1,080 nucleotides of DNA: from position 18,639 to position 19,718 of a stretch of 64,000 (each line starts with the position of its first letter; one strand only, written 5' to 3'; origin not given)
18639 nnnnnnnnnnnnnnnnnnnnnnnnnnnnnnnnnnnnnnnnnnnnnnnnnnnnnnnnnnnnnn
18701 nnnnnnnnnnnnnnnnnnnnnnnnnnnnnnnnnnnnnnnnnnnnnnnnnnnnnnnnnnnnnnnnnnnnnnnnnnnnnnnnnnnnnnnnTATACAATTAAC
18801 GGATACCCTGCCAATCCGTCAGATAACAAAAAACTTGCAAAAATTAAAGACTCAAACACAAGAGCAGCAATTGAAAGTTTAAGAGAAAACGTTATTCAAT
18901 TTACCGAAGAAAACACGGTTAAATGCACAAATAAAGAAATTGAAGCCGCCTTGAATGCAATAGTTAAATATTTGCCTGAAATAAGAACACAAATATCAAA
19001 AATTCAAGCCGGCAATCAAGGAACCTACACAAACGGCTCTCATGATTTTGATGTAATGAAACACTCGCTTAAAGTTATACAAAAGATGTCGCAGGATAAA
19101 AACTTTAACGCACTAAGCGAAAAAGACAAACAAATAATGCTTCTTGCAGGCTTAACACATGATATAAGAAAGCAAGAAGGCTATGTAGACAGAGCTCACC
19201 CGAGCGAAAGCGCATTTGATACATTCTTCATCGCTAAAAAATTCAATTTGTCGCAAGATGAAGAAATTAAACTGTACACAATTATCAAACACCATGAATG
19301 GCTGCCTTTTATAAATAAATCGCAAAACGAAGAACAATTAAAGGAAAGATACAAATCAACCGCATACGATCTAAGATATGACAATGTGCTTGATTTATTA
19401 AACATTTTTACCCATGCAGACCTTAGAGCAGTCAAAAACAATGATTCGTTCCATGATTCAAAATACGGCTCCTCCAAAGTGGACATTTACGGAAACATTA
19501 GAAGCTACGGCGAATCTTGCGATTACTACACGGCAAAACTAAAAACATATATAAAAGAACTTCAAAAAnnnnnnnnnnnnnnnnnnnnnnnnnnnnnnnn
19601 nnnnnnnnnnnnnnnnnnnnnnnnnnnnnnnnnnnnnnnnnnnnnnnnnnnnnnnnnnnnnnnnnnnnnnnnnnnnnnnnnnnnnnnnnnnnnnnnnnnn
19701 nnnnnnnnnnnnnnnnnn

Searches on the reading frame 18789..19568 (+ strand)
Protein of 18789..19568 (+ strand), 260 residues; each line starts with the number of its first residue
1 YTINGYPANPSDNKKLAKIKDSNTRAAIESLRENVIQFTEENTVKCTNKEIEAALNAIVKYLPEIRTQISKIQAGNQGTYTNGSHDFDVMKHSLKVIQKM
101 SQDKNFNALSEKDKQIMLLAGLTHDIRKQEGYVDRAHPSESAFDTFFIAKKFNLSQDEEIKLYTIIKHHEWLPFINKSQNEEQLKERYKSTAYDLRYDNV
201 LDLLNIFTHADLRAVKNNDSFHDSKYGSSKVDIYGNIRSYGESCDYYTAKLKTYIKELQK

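Call 80: search_solved_structures(query=window:18789-19568:+, max_evalue=10)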
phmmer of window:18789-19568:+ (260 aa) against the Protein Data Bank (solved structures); distinct sequences matched with E-value up to 10: 4.
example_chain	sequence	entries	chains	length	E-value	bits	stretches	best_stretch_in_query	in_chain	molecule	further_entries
1it2_A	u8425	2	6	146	0.51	13.4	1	140-190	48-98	hemoglobin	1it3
9r7k_A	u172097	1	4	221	1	12.4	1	151-207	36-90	De novo designed enzyme for the Morita-Baylis-Hillman reaction (MBH61)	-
8v2x_A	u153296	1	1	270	1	12.4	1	36-87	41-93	Triosephosphate isomerase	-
3d8k_A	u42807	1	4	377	1.2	12.1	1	33-91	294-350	Protein phosphatase 2C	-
